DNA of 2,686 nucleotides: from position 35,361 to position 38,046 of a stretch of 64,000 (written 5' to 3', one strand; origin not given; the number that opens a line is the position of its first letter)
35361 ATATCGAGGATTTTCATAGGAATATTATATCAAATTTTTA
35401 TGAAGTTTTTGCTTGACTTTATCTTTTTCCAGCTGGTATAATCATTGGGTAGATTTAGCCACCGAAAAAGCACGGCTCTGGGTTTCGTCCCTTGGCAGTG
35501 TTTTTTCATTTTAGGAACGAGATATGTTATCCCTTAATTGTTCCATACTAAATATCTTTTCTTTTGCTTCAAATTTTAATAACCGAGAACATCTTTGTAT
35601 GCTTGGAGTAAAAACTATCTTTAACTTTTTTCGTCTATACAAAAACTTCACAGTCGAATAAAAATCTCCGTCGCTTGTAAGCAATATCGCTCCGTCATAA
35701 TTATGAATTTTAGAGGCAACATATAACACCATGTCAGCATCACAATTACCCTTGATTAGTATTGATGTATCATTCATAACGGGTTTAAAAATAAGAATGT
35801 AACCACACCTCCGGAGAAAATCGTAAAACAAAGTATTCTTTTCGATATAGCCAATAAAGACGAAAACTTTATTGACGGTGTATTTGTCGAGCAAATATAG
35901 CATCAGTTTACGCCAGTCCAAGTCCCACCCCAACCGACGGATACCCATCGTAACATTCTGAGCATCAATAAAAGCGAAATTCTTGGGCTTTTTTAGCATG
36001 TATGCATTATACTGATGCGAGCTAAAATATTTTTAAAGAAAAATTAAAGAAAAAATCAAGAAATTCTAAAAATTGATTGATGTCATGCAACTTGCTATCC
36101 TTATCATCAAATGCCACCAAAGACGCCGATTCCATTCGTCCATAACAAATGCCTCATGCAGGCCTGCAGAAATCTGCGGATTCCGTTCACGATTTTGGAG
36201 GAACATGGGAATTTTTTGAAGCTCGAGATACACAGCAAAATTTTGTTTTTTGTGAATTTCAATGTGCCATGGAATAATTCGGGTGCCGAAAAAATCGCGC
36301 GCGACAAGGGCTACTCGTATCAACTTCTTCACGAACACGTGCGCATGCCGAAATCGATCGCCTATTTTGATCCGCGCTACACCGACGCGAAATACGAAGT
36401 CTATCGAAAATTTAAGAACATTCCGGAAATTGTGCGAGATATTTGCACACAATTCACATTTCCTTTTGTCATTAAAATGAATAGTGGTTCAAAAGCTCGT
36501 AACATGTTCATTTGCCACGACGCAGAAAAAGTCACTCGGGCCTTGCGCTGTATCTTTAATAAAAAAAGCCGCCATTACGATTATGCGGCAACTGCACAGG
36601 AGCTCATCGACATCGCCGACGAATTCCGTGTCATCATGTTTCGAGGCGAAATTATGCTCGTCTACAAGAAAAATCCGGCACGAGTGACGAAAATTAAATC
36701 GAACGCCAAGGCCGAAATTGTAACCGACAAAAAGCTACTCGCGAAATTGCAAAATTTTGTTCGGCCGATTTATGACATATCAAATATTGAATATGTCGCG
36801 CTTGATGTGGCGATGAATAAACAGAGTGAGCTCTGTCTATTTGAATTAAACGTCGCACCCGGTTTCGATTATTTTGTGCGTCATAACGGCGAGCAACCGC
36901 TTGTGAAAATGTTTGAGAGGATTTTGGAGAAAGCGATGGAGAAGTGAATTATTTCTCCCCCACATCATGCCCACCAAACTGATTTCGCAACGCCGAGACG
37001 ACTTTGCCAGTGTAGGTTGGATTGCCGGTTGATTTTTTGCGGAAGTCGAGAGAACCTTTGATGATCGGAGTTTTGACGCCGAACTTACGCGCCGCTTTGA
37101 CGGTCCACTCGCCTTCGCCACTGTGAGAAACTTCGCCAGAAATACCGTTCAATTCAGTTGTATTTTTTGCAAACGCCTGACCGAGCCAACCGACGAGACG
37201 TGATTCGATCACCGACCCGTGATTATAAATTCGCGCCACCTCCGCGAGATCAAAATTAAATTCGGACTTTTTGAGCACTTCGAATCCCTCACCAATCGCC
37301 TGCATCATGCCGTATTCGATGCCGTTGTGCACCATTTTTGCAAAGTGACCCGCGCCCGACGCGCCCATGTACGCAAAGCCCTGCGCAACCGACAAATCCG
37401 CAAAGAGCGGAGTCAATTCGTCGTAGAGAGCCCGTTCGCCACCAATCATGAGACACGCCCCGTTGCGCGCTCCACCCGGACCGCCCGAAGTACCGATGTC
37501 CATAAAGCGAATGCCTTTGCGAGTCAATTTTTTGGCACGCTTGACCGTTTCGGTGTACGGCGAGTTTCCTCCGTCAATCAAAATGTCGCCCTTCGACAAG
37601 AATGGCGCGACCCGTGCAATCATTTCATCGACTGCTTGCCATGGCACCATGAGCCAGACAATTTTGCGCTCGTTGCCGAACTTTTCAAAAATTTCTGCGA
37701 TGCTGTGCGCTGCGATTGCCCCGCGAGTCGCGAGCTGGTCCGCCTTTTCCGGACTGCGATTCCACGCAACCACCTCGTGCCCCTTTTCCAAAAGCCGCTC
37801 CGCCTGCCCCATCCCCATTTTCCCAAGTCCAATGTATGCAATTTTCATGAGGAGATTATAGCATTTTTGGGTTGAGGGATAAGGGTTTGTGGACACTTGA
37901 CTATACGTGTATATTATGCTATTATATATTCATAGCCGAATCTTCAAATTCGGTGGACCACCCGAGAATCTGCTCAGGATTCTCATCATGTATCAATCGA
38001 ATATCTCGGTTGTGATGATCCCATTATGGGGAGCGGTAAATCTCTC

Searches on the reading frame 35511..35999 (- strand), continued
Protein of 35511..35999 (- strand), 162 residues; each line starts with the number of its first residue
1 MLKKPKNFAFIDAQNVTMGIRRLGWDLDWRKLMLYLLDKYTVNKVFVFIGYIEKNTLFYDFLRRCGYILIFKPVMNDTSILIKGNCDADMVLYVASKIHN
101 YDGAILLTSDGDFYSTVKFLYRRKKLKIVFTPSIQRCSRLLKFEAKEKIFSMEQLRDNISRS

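Call 78: find_homologous_proteins(query=L106:1474-1998:+, max_evalue=1e-10)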
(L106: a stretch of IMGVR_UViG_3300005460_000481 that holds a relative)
Query L106:1474-1998:+ (175 aa): 2878 proteins with E <= 1e-10 among 2903 candidates; the best 120 are listed.
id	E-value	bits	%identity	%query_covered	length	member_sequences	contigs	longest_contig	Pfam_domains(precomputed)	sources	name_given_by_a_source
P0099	3.0e-111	387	97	100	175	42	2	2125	PF01936.25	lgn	-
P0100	6.3e-103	360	89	99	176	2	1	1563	PF01936.25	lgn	-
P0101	1.5e-97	342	84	99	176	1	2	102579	PF01936.25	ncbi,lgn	-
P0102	2.1e-94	332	83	100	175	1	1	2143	PF01936.25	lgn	-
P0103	7.9e-87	307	75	100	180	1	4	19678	PF01936.25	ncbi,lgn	-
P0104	1.2e-85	304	77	94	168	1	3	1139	PF01936.25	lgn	-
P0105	7.3e-84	298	72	99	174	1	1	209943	PF01936.25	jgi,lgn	-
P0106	1.5e-83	297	72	98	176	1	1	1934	PF01936.25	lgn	-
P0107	1.6e-80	287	73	98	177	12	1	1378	PF01936.25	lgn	-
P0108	4.8e-78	279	72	95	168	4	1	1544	PF01936.25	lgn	-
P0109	2.3e-77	277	69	95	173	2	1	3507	PF01936.25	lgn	-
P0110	8.4e-77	275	71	95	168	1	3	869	PF01936.25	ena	-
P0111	3.6e-76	273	70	95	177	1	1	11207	PF01936.25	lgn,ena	-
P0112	1.0e-75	271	70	94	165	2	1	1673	PF01936.25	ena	-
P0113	2.5e-75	270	68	95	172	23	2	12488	PF01936.25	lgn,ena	-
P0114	4.3e-75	269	69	95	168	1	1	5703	PF01936.25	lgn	-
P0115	4.7e-75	269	68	96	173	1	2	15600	PF01936.25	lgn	-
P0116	8.1e-75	268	71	94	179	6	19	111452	PF01936.25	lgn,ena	-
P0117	8.4e-75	268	70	95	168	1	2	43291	PF01936.25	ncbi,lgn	-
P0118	1.0e-74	268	69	95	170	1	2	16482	PF01936.25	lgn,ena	-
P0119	5.4e-74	266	69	93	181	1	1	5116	PF01936.25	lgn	-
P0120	1.2e-73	265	67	96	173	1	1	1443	PF01936.25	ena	-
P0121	2.7e-73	263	69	95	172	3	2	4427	PF01936.25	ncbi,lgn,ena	-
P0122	3.7e-73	263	68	95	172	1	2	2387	PF01936.25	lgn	-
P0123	4.8e-73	263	68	95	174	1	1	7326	PF01936.25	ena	-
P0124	6.8e-73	262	68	95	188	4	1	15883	PF01936.25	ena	-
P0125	8.7e-73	262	67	95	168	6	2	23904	PF01936.25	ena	-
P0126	1.5e-72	261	69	95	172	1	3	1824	PF01936.25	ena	-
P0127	4.1e-72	260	66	95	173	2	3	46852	PF01936.25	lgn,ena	-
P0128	4.7e-72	259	64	96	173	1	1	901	PF01936.25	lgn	-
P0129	1.9e-71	257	68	95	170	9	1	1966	PF01936.25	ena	-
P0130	3.1e-71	257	66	94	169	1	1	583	PF01936.25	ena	-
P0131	5.7e-71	256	69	92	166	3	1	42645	PF01936.25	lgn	-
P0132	7.9e-71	255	66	95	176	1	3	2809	PF01936.25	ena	-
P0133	1.6e-70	254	66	95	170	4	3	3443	PF01936.25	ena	-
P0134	2.8e-70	254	66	94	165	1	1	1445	PF01936.25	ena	-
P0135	3.5e-70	253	66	94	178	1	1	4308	PF01936.25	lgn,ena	-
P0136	5.6e-70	253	66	94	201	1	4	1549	PF01936.25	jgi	-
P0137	1.7e-69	251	67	92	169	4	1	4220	PF01936.25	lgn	-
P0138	2.1e-69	251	65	94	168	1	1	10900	PF01936.25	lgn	-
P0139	3.4e-69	250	73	83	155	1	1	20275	PF01936.25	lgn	-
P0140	6.5e-69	249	66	95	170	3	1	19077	PF01936.25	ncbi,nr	ncbi:MAG: NYN domain-containing protein [Candidatus Saccharibacteria bacterium]|nr:NYN domain-contai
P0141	6.9e-69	249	63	94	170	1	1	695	PF01936.25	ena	-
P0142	7.5e-69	249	65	95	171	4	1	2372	PF01936.25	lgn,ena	-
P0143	7.7e-69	249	66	95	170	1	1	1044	PF01936.25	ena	-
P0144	1.3e-68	248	63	95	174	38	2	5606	PF01936.25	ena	-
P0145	1.7e-68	248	64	95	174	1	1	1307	PF01936.25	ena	-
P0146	3.0e-68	247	62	94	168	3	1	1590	PF01936.25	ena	-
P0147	3.5e-68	247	66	99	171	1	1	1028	PF01936.25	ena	-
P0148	2.4e-67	244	64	93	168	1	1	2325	PF01936.25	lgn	-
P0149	9.2e-67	242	63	94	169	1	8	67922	PF01936.25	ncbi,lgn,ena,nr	ncbi:NYN domain-containing protein [Candidatus Saccharibacteria bacterium]|nr:NYN domain-containing 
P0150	5.4e-65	236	60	95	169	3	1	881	PF01936.25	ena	-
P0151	2.1e-64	234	66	87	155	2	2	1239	PF01936.25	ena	-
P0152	4.8e-64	233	63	95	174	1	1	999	PF01936.25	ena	-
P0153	5.0e-64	233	62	95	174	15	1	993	PF01936.25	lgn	-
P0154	1.5e-63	232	59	95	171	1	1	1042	PF01936.25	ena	-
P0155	1.4e-62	229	61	99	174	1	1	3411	PF01936.25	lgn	-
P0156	2.4e-61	224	61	95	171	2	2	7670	PF01936.25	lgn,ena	-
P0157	2.8e-61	224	62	94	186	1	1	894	PF01936.25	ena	-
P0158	8.0e-61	223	57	100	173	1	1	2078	PF01936.25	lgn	-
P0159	8.5e-61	223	57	94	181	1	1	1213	PF01936.25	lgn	-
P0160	1.8e-60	222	57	94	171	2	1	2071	PF01936.25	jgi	jgi:hypothetical protein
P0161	1.9e-60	222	57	100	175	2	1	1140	PF01936.25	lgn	-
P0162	1.3e-59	219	59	94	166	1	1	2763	PF01936.25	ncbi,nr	ncbi:hypothetical protein FACS189431_8620 [Alphaproteobacteria bacterium]|nr:hypothetical protein FA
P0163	2.0e-59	218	58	95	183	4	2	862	PF01936.25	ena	-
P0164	2.8e-59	218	62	82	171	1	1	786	PF01936.25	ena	-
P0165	4.2e-59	217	59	94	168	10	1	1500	PF01936.25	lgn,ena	-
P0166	6.2e-59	217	58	97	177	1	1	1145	PF01936.25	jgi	jgi:hypothetical protein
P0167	1.3e-58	216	55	95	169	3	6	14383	PF01936.25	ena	-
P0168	2.2e-58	215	58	94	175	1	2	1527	PF01936.25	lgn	-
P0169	6.6e-58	213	59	94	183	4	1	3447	PF01936.25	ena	-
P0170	8.6e-58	213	57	95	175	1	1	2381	PF01936.25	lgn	-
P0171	1.0e-57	213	56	94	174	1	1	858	PF01936.25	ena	-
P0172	1.4e-57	212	56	95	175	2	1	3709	PF01936.25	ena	-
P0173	2.2e-57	212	55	95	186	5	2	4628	PF01936.25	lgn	-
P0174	2.8e-57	211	56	97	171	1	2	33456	PF01936.25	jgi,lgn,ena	jgi:uncharacterized LabA/DUF88 family protein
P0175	3.4e-57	211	59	95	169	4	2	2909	PF01936.25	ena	-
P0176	3.4e-57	211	58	96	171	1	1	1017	PF01936.25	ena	-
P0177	3.8e-57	211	54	99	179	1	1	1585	PF01936.25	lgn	-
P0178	4.8e-57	211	54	99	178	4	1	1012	PF01936.25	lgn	-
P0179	8.1e-57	210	55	99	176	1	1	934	PF01936.25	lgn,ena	-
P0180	1.4e-56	209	53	96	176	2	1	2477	PF01936.25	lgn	-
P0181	2.0e-56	208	54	100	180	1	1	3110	PF01936.25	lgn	-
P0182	2.0e-56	208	57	97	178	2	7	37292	PF01936.25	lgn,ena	-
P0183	2.3e-56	208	53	98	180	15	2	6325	PF01936.25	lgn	-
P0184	4.5e-56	207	58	94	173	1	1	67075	PF01936.25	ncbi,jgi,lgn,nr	ncbi:MAG: NYN domain-containing protein [Candidatus Nomurabacteria bacterium]|jgi:uncharacterized La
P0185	5.5e-56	207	57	100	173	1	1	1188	PF01936.25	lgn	-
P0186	6.3e-56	207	56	96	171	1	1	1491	PF01936.25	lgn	-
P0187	7.1e-56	207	58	96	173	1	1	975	PF01936.25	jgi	jgi:uncharacterized LabA/DUF88 family protein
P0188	8.4e-56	206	51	99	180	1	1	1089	PF01936.25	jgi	-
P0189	9.2e-56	206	54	99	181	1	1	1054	PF01936.25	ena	-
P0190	1.1e-55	206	56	91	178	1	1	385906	PF01936.25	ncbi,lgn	-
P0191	2.0e-55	205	56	94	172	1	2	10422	PF01936.25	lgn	-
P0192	2.5e-55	205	54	95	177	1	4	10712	PF01936.25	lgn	-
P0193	2.7e-55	205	56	96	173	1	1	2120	PF01936.25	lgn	-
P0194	3.0e-55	205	53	95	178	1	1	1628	PF01936.25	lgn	-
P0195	3.1e-55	205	66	78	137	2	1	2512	PF01936.25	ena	-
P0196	3.3e-55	205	57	95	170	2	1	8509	PF01936.25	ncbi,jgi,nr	ncbi:MAG: NYN domain-containing protein [Pseudomonadales bacterium]|jgi:uncharacterized LabA/DUF88 f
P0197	3.4e-55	204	53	93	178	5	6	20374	PF01936.25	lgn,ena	-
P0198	4.0e-55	204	55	95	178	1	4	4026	PF01936.25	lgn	-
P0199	4.2e-55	204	58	93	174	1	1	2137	PF01936.25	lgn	-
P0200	5.5e-55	204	56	99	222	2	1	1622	PF01936.25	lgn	-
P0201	8.3e-55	203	58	94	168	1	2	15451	PF01936.25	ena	-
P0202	9.6e-55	203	57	94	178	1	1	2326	PF01936.25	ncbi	-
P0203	9.7e-55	203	54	98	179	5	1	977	PF01936.25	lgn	-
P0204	1.6e-54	202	52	100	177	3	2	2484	PF01936.25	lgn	-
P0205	1.6e-54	202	58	92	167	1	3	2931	PF01936.25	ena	-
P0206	1.6e-54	202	58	94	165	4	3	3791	PF01936.25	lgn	-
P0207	1.6e-54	202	55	94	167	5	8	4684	PF01936.25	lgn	-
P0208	1.9e-54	202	58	87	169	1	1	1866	PF01936.25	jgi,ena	-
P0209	2.5e-54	202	56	94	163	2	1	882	PF01936.25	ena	-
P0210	2.6e-54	202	57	94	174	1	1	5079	PF01936.25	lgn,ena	-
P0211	2.8e-54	201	55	96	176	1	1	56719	PF01936.25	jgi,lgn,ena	-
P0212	3.3e-54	201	53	94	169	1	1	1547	PF01936.25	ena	-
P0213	3.7e-54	201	54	94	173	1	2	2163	PF01936.25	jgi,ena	jgi:uncharacterized LabA/DUF88 family protein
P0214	4.3e-54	201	51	93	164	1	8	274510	PF01936.25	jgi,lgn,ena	-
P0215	4.7e-54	201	52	95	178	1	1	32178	PF01936.25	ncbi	-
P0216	5.0e-54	201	56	94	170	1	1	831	PF01936.25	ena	-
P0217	5.0e-54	201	54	97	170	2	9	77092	PF01936.25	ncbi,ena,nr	ncbi:NYN domain-containing protein [Candidatus Saccharibacteria bacterium]|nr:NYN domain-containing 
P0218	6.1e-54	200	55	95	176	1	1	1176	PF01936.25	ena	-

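Call 79: find_encoding_contigs(protein=P0105, flank=1500, max_places=2)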
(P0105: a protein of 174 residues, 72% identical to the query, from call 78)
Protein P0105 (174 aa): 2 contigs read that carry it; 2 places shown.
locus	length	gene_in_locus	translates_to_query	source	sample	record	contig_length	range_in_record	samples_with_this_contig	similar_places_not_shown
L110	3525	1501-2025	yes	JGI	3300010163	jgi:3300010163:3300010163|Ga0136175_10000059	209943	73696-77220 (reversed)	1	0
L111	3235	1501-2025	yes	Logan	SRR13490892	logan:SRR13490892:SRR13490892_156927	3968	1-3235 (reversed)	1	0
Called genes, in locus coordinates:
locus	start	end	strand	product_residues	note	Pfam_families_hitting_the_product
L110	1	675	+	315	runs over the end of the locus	-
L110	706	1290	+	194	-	-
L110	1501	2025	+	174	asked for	PF01936:NYN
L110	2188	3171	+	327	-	PF01926:MMR_HSR1, PF02421:FeoB_N, PF06071:YchF-GTPase_C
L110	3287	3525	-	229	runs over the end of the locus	-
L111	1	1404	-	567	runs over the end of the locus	-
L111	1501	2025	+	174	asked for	PF01936:NYN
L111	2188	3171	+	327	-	PF01926:MMR_HSR1, PF02421:FeoB_N, PF06071:YchF-GTPase_C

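Call 80: find_encoding_contigs(protein=P0149, flank=1500, max_places=2)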
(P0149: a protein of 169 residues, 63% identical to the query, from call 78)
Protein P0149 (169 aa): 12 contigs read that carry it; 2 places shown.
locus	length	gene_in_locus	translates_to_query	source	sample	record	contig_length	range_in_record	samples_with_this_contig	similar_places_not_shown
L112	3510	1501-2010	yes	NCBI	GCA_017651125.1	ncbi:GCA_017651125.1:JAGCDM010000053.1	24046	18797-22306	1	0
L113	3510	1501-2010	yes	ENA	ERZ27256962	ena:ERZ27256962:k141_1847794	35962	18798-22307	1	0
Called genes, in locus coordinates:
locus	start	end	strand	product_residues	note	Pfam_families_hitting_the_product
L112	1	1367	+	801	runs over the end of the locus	PF00133:tRNA-synt_1, PF09334:tRNA-synt_1g, PF13603:tRNA-synt_1_2, PF00133:tRNA-synt_1, PF09334:tRNA-synt_1g (weak), PF08264:Anticodon_1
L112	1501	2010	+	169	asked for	PF01936:NYN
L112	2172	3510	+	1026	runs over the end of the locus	PF09479:Flg_new, PF18998:Flg_new_2 (weak)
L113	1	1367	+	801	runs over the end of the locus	PF00133:tRNA-synt_1, PF09334:tRNA-synt_1g, PF13603:tRNA-synt_1_2, PF00133:tRNA-synt_1, PF09334:tRNA-synt_1g (weak), PF08264:Anticodon_1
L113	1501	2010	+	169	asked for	PF01936:NYN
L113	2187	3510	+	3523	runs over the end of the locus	PF09479:Flg_new, PF18998:Flg_new_2 (weak), PF09479:Flg_new (weak), PF03382:DUF285, PF19789:DUF6273, PF03382:DUF285, PF09479:Flg_new, PF09603:Fib_succ_major, +2 more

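Call 81: find_encoding_contigs(protein=P0184, flank=1500, max_places=2)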
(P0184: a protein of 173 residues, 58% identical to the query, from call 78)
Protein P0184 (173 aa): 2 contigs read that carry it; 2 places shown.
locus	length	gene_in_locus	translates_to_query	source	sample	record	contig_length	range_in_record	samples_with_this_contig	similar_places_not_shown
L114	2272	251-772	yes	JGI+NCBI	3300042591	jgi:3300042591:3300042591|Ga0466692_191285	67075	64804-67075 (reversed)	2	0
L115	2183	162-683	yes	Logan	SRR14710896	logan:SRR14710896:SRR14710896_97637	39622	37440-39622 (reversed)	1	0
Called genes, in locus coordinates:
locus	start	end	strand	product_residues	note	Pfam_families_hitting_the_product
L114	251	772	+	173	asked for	PF01936:NYN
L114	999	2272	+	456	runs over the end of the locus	PF02812:ELFV_dehydrog_N, PF00208:ELFV_dehydrog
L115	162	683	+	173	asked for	PF01936:NYN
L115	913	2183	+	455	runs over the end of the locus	PF02812:ELFV_dehydrog_N, PF00208:ELFV_dehydrog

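Call 82: find_encoding_contigs(protein=P0214, flank=1500, max_places=2)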
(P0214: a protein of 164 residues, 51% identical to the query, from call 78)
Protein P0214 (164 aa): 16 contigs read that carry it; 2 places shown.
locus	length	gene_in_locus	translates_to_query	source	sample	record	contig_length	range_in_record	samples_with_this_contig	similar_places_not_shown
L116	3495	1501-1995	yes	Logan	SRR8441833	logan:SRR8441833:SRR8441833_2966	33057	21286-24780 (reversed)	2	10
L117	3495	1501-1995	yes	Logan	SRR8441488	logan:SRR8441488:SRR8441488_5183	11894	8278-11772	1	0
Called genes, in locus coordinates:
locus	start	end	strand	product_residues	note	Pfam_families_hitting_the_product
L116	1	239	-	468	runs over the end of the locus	PF02934:GatB_N, PF02637:GatB_Yqey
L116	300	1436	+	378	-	PF01494:FAD_binding_3, PF05834:Lycopene_cycl (faint), PF07992:Pyr_redox_2 (faint), PF13450:NAD_binding_8 (weak), PF01494:FAD_binding_3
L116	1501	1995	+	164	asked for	PF01936:NYN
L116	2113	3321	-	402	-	PF28597:T2SSF_N, PF00482:T2SSF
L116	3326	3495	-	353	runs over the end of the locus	PF00437:T2SSE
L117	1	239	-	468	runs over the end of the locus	PF02934:GatB_N, PF02637:GatB_Yqey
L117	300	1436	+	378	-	PF01494:FAD_binding_3, PF05834:Lycopene_cycl (faint), PF07992:Pyr_redox_2 (faint), PF13450:NAD_binding_8 (weak), PF01494:FAD_binding_3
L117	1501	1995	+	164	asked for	PF01936:NYN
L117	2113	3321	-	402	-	PF28597:T2SSF_N, PF00482:T2SSF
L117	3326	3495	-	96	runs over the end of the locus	?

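Call 85: predict_structure(alignment_id=A1)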
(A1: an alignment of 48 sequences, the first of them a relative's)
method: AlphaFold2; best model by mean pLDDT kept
length: 162 residues; sequences in the alignment: 48
mean_pLDDT: 91.4   pTM: 0.87
mean pLDDT of the five models: 91.4, 91.3, 91.1, 88.3, 87.3
residues with pLDDT >= 90: 131; 70-90: 17; 50-70: 12; < 50: 2
segments of 3 or more residues with pLDDT < 50: none
pLDDT, mean of each block of 10 residues (from residue 1): 85 94 97 97 96 94 98 67 63 93 97 95 98 95 97 97 90
secondary structure, 60 per line:
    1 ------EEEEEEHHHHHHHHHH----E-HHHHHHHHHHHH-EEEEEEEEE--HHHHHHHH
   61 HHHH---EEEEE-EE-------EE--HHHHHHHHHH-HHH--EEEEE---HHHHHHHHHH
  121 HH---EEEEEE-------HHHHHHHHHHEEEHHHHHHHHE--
elements in order: E7-12 H13-22 H29-40 E42-50 H53-64 E68-72 H87-96 E103-107 H111-122 E126-131 H139-148 E149-151 H152-159

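Call 87: fold_search(model_id=the predicted structure, library=pdb)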
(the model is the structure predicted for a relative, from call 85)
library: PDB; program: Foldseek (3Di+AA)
matches with E <= 10: 1597; with E <= 0.001: 7
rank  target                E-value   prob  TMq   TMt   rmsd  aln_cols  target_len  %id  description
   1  2qip                  3.7e-10  1.00  0.82  0.82   2.8       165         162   21  Crystal structure of a protein of unknown function VPA0982 from Vibrio parahaemolyticus RIMD 2210633 (released 2007-07-24)
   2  5yaa_C                1.8e-06  1.00  0.68  0.73   3.7       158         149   14  Crystal structure of Marf1 NYN domain from Mus musculus (released 2018-10-03)
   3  5yaa_D                1.0e-05  1.00  0.67  0.72   3.8       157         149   14  Crystal structure of Marf1 NYN domain from Mus musculus (released 2018-10-03)
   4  5yaa_A                1.1e-05  1.00  0.67  0.72   3.8       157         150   14  Crystal structure of Marf1 NYN domain from Mus musculus (released 2018-10-03)
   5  6fdl_B                2.2e-05  1.00  0.67  0.72   4.1       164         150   13  Crystal structure of the NYN domain of human MARF1 (released 2018-11-07)
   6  6fdl_A                2.3e-04  1.00  0.67  0.72   4.0       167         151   12  Crystal structure of the NYN domain of human MARF1 (released 2018-11-07)
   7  8il0                  6.8e-04  1.00  0.47  0.22   6.3       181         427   10  Crystal structure of LmbT from Streptomyces lincolnensis NRRL ISP-5355 (released 2023-09-20)
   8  8dvw                  2.6e-03  0.89  0.29  0.17   7.3       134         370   13  Structure of the Campylobacter concisus glycosyltransferase PglA R203Q (released 2024-01-17)
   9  8ixq_A                3.0e-03  0.99  0.46  0.22   6.6       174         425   11  Structure of glycosyltransferase LmbT in complex with GDP and ergothioneine (released 2024-04-03)
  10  4p4n_B                5.6e-03  0.98  0.44  0.31   7.0       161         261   12  Crystal Structure of Mycobacterium tuberculosis Shikimate Dehydrogenase (released 2015-03-18)
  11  4xij                  5.6e-03  0.97  0.42  0.29   6.3       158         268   15  Crystal Structure of a Shikimate 5-dehydrogenase from Mycobacterium fortuitum Determined by Iodide SAD Phasing (released 2015-02-11)
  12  4lgv_D                6.4e-03  0.93  0.42  0.20   8.0       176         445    9  X-ray crystal structure of Glucose-6-phosphate 1-dehydrogenase from Mycobacterium avium (released 2013-07-24)
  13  8ixp_D                7.3e-03  0.98  0.46  0.21   5.7       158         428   12  Apo structure of glycosyltransferase LmbT wild type (released 2024-04-03)
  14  5ze7_A                7.8e-03  0.96  0.46  0.25   8.1       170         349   12  UDP Glucose alpha tetrahydrobiopterin glycosyltransferase from Synechococcus species PCC 7942 - apo form (released 2019-03-06)
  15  4p4g_B                8.3e-03  0.97  0.43  0.30   6.3       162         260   12  Crystal Structure of Mycobacterium tuberculosis Shikimate Dehydrogenase (released 2015-03-18)
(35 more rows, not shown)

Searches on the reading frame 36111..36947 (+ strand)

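Call 14: search_protein_families(library=pfam, proteins=[window:36111-36947:+])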
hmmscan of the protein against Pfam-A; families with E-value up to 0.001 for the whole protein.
window:36111-36947:+ (278 aa): 2 families
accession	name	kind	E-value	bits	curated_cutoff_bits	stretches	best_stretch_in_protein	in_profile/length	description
PF08443.16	RimK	-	2.6e-06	27.6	21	1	64-261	2-178/188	RimK-like ATP-grasp domain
PF14397.11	ATPgrasp_ST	-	8.2e-06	25.7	31.4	0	212-260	217-266/278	Sugar-transfer associated ATP-grasp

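Call 47: search_protein_families(library=padloc, proteins=[window:36111-36947:+], max_evalue=0.01)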
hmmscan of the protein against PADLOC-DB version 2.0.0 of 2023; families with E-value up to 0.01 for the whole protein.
window:36111-36947:+ (278 aa): 0 families

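Call 48: search_protein_families(library=ncbifam, proteins=[window:36111-36947:+], max_evalue=0.01)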
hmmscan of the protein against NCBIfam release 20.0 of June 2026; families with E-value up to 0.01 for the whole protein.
window:36111-36947:+ (278 aa): 1 family
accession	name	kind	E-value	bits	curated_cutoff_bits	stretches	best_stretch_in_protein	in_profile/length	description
TIGR00768.1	rimK_fam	subfamily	5.5e-10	39.1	143.4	1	55-258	77-263/276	RimK family alpha-L-glutamate ligase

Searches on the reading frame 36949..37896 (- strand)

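Call 14: search_protein_families(library=pfam, proteins=[window:36949-37896:-])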
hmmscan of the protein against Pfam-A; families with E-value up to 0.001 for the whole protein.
window:36949-37896:- (315 aa): 6 families
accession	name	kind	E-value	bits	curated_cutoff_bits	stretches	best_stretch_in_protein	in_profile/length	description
PF03446.21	NAD_binding_2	-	2.6e-41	141.7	21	1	18-169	1-153/161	NAD binding domain of 6-phosphogluconate dehydrogenase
PF00393.24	6PGD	-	1.4e-18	67.8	27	1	183-290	1-114/290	6-phosphogluconate dehydrogenase, C-terminal domain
PF03807.23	F420_oxidored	-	3.5e-12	47.2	21.6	1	18-109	1-91/94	NADP oxidoreductase coenzyme F420-dependent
PF01210.29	NAD_Gly3P_dh_N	-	1.5e-05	25.4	23.1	1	18-59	1-42/158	NAD-dependent glycerol-3-phosphate dehydrogenase N-terminus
PF01488.26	Shikimate_DH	-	2.9e-05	24.6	24.3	1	18-69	14-69/138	Shikimate / quinate 5-dehydrogenase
PF07991.19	KARI_N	-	0.00039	20.5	20.6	1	18-106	6-91/165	Acetohydroxy acid isomeroreductase, NADPH-binding domain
